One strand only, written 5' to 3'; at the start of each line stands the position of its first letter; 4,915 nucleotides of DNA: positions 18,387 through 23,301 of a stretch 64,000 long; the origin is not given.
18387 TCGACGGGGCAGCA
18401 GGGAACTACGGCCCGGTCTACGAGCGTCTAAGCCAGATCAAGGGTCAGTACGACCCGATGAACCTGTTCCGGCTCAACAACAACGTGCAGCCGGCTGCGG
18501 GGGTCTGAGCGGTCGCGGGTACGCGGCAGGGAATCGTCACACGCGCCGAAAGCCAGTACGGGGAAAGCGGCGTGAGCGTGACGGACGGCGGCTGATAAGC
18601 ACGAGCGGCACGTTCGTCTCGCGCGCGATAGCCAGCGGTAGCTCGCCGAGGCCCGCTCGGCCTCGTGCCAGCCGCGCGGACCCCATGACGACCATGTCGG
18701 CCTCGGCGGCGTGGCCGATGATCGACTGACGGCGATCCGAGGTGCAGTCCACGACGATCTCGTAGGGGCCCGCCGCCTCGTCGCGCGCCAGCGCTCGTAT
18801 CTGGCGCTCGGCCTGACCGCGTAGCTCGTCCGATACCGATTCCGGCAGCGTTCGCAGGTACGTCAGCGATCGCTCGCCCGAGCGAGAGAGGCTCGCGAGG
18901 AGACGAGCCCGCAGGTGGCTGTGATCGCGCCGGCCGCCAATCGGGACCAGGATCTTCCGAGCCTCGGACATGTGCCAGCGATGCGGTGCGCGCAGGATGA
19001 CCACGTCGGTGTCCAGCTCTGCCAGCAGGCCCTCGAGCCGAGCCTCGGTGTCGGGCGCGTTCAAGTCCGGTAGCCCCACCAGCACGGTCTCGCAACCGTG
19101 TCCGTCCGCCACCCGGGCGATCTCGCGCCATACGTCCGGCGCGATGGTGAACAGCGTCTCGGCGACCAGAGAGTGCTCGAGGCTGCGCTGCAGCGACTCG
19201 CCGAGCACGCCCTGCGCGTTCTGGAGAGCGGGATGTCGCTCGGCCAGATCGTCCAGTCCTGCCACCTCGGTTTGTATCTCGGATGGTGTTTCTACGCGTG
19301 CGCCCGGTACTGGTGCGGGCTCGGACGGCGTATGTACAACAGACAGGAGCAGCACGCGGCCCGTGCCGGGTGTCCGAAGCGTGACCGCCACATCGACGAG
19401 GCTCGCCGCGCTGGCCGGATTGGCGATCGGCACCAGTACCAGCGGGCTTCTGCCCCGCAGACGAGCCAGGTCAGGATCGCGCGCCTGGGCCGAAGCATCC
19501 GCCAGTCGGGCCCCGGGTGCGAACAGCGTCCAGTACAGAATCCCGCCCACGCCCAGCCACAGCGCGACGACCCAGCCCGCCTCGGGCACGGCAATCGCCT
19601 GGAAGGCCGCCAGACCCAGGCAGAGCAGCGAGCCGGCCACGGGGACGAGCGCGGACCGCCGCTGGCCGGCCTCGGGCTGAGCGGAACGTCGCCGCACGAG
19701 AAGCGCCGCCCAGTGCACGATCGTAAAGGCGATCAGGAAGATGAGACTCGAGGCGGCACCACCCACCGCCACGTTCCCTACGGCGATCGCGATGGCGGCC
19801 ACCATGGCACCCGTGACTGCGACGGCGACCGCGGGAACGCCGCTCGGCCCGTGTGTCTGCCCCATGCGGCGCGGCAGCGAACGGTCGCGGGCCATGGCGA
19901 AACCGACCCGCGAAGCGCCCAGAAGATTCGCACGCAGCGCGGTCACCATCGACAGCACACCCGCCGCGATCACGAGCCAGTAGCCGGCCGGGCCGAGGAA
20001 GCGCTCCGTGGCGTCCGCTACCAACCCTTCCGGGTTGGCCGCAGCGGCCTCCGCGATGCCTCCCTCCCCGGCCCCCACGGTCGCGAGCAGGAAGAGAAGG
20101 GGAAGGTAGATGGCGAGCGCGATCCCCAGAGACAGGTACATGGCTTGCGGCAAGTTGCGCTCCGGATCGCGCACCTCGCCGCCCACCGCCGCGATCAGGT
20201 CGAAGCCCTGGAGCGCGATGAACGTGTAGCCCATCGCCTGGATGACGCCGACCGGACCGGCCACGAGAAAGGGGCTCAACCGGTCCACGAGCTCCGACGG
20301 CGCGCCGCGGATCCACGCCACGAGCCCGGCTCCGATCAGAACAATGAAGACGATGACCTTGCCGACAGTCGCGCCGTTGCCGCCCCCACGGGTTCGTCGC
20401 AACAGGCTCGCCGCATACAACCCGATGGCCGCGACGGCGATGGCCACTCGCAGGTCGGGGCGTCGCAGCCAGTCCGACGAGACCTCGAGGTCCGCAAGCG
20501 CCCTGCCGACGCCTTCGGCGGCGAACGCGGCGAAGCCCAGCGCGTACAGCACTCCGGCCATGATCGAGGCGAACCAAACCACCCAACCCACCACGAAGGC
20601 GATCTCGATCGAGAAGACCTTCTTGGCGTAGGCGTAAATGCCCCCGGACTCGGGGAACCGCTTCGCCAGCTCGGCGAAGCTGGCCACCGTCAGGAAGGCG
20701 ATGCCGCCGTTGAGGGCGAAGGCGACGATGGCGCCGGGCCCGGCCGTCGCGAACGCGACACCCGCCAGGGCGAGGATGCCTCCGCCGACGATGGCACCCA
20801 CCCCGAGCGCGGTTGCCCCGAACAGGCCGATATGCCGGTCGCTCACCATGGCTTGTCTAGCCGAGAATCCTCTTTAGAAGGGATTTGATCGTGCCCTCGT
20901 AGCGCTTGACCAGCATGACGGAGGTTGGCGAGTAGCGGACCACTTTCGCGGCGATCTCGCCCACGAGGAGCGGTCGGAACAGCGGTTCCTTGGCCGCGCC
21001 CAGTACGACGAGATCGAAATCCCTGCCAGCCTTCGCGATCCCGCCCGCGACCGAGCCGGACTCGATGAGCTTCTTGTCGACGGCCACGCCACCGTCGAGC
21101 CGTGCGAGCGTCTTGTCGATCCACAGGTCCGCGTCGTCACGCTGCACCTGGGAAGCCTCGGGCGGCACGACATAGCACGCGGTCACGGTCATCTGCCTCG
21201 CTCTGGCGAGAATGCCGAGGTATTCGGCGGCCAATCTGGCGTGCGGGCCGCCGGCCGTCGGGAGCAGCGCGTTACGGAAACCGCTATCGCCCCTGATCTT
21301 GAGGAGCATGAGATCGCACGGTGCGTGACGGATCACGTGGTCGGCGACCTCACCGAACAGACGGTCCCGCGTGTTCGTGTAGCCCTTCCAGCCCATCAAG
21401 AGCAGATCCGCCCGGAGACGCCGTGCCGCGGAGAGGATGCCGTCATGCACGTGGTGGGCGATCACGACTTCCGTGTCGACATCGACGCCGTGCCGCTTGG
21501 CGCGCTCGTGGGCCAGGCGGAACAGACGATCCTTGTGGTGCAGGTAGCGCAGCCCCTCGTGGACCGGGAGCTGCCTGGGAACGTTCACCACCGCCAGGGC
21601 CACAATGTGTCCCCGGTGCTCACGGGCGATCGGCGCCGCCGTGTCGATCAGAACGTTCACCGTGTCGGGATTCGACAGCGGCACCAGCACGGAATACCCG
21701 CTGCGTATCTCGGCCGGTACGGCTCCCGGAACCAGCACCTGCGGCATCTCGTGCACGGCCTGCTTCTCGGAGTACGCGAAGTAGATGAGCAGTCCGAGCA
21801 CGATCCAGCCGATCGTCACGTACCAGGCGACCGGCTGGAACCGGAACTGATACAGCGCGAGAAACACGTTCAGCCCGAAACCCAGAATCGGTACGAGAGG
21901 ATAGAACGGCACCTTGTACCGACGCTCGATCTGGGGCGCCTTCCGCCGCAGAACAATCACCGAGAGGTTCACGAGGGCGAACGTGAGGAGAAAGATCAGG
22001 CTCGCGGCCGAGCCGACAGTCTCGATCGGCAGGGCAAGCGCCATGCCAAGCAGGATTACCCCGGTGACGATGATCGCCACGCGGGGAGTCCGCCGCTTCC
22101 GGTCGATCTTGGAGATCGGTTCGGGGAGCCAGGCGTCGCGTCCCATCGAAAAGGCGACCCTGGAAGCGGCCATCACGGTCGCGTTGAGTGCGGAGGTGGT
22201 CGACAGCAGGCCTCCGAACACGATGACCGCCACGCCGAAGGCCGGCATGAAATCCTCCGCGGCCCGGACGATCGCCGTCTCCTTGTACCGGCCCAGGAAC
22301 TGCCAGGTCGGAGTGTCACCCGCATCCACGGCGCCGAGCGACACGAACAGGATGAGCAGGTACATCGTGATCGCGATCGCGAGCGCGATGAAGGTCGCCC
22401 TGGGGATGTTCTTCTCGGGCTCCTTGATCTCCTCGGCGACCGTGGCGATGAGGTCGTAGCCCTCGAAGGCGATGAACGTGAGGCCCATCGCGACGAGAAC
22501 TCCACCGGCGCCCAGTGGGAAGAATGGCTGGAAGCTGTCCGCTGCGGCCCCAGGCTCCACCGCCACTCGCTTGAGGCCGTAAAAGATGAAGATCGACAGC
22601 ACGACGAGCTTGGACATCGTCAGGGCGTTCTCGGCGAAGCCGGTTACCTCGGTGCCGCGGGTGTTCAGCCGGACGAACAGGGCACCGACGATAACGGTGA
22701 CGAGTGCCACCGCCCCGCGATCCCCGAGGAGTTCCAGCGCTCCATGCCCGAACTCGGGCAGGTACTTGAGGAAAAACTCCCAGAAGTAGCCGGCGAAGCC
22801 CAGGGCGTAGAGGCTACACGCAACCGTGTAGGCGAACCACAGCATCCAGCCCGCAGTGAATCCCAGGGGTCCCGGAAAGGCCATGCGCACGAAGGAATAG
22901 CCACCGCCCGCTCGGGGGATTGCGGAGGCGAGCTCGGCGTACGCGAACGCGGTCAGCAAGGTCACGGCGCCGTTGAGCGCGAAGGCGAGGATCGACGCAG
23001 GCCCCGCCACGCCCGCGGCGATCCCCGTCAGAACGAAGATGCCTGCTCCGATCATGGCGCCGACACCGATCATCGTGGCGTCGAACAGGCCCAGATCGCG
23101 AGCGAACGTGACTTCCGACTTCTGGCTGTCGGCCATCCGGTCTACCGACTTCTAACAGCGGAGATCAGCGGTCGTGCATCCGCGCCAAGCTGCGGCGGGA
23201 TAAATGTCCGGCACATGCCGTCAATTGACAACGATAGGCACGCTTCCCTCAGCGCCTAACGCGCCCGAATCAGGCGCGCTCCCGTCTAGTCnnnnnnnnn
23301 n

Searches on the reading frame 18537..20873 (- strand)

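Call 77: search_protein_families(library=pfam, proteins=[window:18537-20873:-], max_evalue=0.00001)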
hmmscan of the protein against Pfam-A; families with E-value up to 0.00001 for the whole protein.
window:18537-20873:- (778 aa): 3 families
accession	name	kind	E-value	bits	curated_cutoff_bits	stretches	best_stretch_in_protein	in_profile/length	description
PF13520.12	AA_permease_2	-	4.1e-35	122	27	1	15-432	1-409/427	Amino acid permease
PF00324.27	AA_permease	-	1e-26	94.1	24.6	1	22-427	4-416/470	Amino acid permease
PF00582.32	Usp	-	1.5e-08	35.7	24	0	479-601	5-111/141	Universal stress protein family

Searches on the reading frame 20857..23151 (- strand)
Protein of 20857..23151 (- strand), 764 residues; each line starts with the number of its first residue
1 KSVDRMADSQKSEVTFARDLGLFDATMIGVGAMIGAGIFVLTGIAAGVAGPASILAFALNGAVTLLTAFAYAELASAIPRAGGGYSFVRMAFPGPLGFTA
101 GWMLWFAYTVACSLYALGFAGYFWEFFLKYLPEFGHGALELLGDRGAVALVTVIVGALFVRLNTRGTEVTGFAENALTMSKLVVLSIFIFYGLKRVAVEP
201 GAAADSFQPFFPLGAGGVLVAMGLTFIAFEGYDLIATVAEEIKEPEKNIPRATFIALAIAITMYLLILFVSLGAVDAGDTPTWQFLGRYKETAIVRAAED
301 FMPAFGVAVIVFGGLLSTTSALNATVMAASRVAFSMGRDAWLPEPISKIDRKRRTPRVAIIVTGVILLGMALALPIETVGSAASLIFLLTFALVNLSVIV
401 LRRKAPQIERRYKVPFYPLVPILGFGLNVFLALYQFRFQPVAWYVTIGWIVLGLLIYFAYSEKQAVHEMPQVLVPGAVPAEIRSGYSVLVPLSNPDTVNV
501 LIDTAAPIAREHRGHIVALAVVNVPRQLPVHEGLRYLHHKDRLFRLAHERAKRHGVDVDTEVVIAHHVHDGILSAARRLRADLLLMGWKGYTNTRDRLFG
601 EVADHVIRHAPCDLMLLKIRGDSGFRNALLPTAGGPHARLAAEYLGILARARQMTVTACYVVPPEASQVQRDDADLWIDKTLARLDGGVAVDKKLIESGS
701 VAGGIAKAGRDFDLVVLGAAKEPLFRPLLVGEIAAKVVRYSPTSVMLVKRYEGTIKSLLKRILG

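Call 78: search_protein_families(library=pfam, proteins=[window:20857-23151:-], max_evalue=0.00001)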
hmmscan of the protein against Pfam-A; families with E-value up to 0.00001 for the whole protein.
window:20857-23151:- (764 aa): 3 families
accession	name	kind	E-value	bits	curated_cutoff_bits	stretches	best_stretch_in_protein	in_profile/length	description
PF13520.12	AA_permease_2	-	1.3e-54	186.2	27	1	20-452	1-423/427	Amino acid permease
PF00324.27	AA_permease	-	5.7e-48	164.2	24.6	1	25-461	2-461/470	Amino acid permease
PF00582.32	Usp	-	6.4e-31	108.2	24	2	488-618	5-141/141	Universal stress protein family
